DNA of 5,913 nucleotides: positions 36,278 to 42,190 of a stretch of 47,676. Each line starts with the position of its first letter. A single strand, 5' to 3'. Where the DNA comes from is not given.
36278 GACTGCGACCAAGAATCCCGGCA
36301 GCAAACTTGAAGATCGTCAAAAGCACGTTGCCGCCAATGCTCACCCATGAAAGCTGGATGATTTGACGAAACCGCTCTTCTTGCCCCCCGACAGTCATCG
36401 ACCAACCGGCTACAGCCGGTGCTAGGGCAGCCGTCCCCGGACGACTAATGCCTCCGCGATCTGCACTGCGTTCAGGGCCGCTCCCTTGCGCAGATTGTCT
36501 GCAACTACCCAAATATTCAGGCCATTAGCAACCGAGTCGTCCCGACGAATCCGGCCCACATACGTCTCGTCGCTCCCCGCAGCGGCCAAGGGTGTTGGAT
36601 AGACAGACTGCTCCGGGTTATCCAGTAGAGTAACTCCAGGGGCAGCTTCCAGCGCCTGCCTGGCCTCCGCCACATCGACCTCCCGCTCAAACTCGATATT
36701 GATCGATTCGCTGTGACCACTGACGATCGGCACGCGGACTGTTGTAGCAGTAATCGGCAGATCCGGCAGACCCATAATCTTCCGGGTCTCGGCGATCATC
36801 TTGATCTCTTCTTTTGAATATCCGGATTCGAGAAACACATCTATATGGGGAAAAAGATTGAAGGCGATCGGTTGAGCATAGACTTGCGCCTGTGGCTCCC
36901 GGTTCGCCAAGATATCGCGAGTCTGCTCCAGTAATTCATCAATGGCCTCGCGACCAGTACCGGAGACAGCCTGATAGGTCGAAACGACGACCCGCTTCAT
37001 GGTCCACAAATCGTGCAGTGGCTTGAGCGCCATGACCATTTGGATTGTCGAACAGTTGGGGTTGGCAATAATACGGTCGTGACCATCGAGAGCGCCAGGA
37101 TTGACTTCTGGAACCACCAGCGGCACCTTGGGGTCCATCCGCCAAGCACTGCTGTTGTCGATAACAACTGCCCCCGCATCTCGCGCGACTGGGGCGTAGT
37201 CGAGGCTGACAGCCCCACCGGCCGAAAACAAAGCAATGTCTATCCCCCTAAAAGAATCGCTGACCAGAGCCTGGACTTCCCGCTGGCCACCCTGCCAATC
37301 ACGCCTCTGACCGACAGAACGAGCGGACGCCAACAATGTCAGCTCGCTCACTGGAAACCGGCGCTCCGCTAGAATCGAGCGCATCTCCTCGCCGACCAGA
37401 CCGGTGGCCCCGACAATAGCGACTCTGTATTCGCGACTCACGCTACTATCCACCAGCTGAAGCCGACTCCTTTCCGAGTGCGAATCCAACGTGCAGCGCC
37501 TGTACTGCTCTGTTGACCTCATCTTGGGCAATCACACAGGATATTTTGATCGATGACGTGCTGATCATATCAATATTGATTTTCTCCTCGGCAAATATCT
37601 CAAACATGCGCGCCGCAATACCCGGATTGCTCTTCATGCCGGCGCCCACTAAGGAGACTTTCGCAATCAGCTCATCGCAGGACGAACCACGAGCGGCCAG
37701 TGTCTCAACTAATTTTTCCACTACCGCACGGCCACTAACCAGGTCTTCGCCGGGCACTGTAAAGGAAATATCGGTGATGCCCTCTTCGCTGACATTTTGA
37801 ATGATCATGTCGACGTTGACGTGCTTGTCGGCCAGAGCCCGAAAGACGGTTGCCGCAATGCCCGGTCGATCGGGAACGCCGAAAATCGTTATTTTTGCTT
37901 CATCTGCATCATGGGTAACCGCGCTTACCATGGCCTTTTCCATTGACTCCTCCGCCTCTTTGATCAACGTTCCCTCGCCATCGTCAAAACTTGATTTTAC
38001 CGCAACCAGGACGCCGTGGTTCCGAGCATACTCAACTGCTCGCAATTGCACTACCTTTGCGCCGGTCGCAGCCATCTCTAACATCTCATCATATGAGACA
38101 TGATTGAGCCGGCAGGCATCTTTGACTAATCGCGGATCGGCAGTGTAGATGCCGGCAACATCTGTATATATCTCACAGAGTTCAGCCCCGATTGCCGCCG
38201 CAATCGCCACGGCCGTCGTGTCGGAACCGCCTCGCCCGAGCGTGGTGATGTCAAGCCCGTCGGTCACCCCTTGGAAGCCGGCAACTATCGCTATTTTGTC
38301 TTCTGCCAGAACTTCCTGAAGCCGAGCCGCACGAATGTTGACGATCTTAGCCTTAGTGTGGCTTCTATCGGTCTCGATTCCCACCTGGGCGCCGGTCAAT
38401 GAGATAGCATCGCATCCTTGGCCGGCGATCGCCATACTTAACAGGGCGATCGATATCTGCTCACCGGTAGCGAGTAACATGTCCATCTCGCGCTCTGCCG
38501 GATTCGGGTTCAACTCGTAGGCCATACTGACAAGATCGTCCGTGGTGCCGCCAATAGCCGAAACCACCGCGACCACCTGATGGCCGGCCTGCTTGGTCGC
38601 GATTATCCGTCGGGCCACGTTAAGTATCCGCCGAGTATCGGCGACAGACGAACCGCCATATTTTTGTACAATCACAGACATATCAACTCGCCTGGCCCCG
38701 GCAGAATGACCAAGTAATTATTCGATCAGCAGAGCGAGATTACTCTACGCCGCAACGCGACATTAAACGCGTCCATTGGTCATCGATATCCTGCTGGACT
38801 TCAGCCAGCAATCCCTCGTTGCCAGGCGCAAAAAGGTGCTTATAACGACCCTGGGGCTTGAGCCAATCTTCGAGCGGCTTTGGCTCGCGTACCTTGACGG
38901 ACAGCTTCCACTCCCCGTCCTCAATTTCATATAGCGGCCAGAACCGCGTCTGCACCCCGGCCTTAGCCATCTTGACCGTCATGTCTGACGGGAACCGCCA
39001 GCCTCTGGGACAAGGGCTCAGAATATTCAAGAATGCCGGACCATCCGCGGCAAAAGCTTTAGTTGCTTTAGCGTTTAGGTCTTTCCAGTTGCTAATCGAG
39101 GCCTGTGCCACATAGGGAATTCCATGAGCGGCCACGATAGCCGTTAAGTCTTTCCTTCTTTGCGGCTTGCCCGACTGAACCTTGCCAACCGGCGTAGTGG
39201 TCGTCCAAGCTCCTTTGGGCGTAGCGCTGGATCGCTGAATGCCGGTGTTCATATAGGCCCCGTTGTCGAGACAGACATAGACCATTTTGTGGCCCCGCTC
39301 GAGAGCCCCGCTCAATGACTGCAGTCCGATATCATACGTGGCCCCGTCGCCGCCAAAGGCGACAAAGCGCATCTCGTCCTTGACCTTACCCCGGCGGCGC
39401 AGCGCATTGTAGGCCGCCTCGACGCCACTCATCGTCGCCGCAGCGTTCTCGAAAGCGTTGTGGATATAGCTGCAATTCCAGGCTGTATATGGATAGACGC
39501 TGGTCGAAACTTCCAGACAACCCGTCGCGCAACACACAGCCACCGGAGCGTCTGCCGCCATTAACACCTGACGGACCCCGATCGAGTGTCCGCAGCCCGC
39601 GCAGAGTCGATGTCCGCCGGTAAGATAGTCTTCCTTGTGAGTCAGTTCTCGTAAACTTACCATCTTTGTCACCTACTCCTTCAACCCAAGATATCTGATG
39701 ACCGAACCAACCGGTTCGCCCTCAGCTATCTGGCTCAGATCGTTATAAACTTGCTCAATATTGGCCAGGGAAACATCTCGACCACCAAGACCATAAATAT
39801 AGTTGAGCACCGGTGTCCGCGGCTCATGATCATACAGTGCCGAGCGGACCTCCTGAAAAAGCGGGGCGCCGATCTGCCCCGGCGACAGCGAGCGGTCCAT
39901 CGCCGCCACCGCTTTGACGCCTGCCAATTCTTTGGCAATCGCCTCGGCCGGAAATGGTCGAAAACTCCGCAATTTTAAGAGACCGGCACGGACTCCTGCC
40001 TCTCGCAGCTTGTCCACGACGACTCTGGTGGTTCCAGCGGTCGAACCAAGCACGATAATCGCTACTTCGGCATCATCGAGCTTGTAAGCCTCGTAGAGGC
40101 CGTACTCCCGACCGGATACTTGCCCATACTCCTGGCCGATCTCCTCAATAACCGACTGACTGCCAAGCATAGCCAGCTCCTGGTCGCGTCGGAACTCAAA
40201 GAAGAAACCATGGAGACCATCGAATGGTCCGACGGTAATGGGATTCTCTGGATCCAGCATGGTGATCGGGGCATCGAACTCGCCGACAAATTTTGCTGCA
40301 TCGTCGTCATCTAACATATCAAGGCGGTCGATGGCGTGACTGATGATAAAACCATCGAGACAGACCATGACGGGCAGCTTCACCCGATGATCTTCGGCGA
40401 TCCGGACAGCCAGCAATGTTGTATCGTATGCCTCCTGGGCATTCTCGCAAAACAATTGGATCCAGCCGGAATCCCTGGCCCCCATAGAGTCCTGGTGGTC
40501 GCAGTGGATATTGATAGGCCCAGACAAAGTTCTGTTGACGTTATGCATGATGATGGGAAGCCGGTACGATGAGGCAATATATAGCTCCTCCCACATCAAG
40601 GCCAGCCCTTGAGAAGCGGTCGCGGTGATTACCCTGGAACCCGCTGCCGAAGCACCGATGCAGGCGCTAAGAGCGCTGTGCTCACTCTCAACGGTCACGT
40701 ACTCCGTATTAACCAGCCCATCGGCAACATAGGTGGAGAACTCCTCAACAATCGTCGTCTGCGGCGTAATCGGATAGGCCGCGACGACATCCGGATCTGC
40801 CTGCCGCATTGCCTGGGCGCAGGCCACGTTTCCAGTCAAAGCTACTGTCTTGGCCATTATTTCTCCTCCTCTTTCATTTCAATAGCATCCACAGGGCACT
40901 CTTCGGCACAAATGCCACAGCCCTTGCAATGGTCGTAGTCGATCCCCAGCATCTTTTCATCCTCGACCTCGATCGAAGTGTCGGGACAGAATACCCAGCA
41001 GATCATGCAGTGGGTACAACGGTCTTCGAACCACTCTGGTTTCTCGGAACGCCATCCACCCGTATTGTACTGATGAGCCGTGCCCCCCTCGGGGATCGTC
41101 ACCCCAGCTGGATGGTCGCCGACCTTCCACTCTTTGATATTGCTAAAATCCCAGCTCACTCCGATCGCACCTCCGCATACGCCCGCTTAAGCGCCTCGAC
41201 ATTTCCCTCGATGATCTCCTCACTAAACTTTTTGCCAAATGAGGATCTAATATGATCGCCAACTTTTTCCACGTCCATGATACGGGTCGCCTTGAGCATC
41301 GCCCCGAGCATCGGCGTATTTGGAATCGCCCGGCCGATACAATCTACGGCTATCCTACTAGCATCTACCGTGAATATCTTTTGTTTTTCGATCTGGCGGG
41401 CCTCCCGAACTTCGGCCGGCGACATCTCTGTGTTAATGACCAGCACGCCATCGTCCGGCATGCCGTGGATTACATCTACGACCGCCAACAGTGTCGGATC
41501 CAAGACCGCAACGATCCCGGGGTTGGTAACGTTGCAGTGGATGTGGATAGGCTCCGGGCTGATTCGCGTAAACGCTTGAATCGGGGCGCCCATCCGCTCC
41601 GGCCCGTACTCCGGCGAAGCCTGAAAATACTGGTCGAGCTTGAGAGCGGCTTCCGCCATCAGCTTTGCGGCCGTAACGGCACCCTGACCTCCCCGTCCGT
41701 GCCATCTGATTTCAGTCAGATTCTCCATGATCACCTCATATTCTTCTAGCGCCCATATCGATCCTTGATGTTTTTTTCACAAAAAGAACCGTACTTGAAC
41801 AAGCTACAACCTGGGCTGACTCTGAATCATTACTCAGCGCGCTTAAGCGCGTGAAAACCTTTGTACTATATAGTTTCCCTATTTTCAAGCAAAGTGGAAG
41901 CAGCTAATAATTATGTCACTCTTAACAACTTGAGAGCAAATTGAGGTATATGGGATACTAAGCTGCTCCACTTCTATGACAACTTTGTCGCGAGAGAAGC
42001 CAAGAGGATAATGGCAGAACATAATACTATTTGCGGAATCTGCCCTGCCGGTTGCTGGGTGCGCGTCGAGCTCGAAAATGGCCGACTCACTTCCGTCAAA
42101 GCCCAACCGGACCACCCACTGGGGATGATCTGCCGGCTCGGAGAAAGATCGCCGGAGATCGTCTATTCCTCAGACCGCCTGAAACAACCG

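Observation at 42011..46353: Two-gene oxygen-independent ergothioneine locus: metallopterin enzyme fused to cysteine desulfurase, coupled to an EgtD-type methyltransferase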

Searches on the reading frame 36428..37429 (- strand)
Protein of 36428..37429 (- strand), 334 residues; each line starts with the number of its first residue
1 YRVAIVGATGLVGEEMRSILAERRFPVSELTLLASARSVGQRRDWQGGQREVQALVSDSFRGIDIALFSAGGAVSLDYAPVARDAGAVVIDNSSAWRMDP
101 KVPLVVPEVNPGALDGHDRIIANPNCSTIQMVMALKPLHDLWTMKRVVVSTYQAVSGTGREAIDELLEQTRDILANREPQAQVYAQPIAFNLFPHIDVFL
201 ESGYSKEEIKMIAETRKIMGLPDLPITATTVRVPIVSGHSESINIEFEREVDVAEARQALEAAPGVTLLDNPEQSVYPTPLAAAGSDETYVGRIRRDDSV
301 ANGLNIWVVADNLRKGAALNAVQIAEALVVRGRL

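Call 61: search_protein_families(library=pfam, proteins=[window:36428-37429:-], max_evalue=0.01)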
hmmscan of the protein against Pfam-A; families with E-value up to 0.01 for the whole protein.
window:36428-37429:- (334 aa): 3 families
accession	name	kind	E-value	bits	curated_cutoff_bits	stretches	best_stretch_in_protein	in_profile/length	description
PF02774.23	Semialdhyde_dhC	-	5.1e-61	206.5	26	1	135-315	1-184/184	Semialdehyde dehydrogenase, dimerisation domain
PF01118.30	Semialdhyde_dh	-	1.5e-32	113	26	1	2-115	1-119/121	Semialdehyde dehydrogenase, NAD binding domain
PF02800.25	Gp_dh_C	-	0.0012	18.9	24.4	0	226-264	72-110/158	Glyceraldehyde 3-phosphate dehydrogenase, C-terminal domain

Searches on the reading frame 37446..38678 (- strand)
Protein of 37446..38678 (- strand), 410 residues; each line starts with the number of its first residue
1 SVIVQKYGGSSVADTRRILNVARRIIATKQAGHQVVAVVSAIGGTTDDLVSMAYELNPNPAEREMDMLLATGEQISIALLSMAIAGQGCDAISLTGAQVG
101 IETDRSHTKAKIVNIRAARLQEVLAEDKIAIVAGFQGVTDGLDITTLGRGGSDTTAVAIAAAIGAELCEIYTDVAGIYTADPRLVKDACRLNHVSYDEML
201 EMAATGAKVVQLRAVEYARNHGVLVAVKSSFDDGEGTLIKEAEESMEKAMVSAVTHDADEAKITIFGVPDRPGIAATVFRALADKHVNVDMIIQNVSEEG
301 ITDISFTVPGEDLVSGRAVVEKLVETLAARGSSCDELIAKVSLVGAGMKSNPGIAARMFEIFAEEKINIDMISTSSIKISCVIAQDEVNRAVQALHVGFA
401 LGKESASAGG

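Call 24: search_protein_families(library=pfam, proteins=[window:37446-38678:-], max_evalue=0.0001)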
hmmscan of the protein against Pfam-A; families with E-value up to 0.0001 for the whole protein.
window:37446-38678:- (410 aa): 5 families
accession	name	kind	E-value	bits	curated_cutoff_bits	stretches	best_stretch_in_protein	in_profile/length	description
PF00696.33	AA_kinase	-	2.9e-50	171.6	24.9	1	2-227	2-232/234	Amino acid kinase family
PF22468.2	ACT_9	-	4e-38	129.4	27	2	341-399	1-61/61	ACT domain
PF13840.12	ACT_7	-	1.1e-20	73.7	27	1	335-396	3-64/65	ACT domain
PF01842.31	ACT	-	1.7e-20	72.8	27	2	264-323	3-64/66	ACT domain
PF22629.2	ACT_AHAS_ss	-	2.7e-05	24.7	27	0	268-324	5-63/67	AHAS small subunit-like ACT domain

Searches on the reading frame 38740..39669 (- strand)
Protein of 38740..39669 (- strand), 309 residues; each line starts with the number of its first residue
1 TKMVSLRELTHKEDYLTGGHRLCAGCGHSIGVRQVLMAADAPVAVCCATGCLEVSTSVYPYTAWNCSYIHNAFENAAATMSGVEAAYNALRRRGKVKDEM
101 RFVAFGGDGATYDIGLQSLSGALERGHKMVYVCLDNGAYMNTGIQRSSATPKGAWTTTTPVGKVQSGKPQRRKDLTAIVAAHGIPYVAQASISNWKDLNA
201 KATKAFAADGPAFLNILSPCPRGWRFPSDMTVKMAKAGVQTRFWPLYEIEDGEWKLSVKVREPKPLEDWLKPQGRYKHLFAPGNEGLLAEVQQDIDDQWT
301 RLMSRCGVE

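Call 24: search_protein_families(library=pfam, proteins=[window:38740-39669:-], max_evalue=0.0001)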
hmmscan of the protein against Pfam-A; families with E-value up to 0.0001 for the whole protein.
window:38740-39669:- (309 aa): 1 family
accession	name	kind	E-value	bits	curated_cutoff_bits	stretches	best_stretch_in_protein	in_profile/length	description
PF02775.26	TPP_enzyme_C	-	1.4e-22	80.6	21.9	1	49-216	2-151/151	Thiamine pyrophosphate enzyme, C-terminal TPP binding domain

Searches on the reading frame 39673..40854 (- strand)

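Call 24: search_protein_families(library=pfam, proteins=[window:39673-40854:-], max_evalue=0.0001)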
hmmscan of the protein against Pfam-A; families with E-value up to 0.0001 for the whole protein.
window:39673-40854:- (393 aa): 2 families
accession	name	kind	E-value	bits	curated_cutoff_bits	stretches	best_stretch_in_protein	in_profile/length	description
PF01855.24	POR_N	-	7.2e-71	239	27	1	15-239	2-229/231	Pyruvate flavodoxin/ferredoxin oxidoreductase, thiamine diP-bdg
PF17147.9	PFOR_II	-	3.6e-29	101.6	27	1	262-366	1-102/102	Pyruvate:ferredoxin oxidoreductase core domain II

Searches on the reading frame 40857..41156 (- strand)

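Call 24: search_protein_families(library=pfam, proteins=[window:40857-41156:-], max_evalue=0.0001)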
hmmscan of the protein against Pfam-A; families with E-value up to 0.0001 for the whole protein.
window:40857-41156:- (99 aa): 10 families
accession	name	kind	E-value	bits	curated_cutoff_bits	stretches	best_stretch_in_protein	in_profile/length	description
PF00037.32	Fer4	-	1.1e-13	50.8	21.1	1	72-93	3-24/24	4Fe-4S binding domain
PF14697.11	Fer4_21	-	3.2e-11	43.6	35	1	44-94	5-59/59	4Fe-4S dicluster domain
PF12838.12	Fer4_7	-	3.1e-10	40.8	27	1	46-91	1-52/52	4Fe-4S dicluster domain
PF12837.12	Fer4_6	-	3.8e-10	39.6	25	1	72-92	4-24/24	4Fe-4S binding domain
PF13237.11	Fer4_10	-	2.7e-09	37.2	25.5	1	44-88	6-53/53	4Fe-4S dicluster domain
PF12797.12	Fer4_2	-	1.5e-08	34.5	24.5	1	72-89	5-22/22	4Fe-4S binding domain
PF13187.11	Fer4_9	-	4.9e-08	33.3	27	0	46-92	1-52/52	4Fe-4S dicluster domain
PF13484.11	Fer4_16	-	1.1e-06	29.7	30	0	76-95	1-20/66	4Fe-4S double cluster binding domain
PF25160.1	LdpA_Fe-S-bd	-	6.5e-06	26.3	27.6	0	53-96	9-47/49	LdpA Fe-S cluster-binding domain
PF12800.12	Fer4_4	-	2.2e-05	24.9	24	0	75-89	2-16/17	4Fe-4S binding domain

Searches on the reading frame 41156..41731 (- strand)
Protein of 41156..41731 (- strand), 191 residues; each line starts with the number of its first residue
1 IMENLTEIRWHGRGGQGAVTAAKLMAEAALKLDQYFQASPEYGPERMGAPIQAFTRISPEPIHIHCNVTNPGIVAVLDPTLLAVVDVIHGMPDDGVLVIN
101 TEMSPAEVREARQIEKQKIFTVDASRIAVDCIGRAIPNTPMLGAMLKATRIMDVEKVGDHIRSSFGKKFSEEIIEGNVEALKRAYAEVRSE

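Call 24: search_protein_families(library=pfam, proteins=[window:41156-41731:-], max_evalue=0.0001)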
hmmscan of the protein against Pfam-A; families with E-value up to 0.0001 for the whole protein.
window:41156-41731:- (191 aa): 1 family
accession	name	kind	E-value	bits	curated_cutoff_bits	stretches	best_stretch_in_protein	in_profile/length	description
PF01558.24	POR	-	1.2e-41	143.1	27.4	1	14-186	1-173/173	Pyruvate ferredoxin/flavodoxin oxidoreductase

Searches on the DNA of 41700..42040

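Call 40: search_rna_families(source=window, start=41700, end=42040, threshold=evalue, max_evalue=1)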
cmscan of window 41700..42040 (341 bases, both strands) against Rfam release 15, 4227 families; matches with E-value up to 1: 1.
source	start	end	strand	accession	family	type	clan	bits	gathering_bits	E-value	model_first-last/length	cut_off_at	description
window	41751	41828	-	RF02983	Fibrobacter-1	Gene; sRNA;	-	19.7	77.9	0.098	1-102/102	no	Fibrobacter-1 RNA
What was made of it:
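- Tried and rejected: The only sub-threshold hit was spurious (Fibrobacter-1, 19.7 bits against a gathering score of 77.9, call 40).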
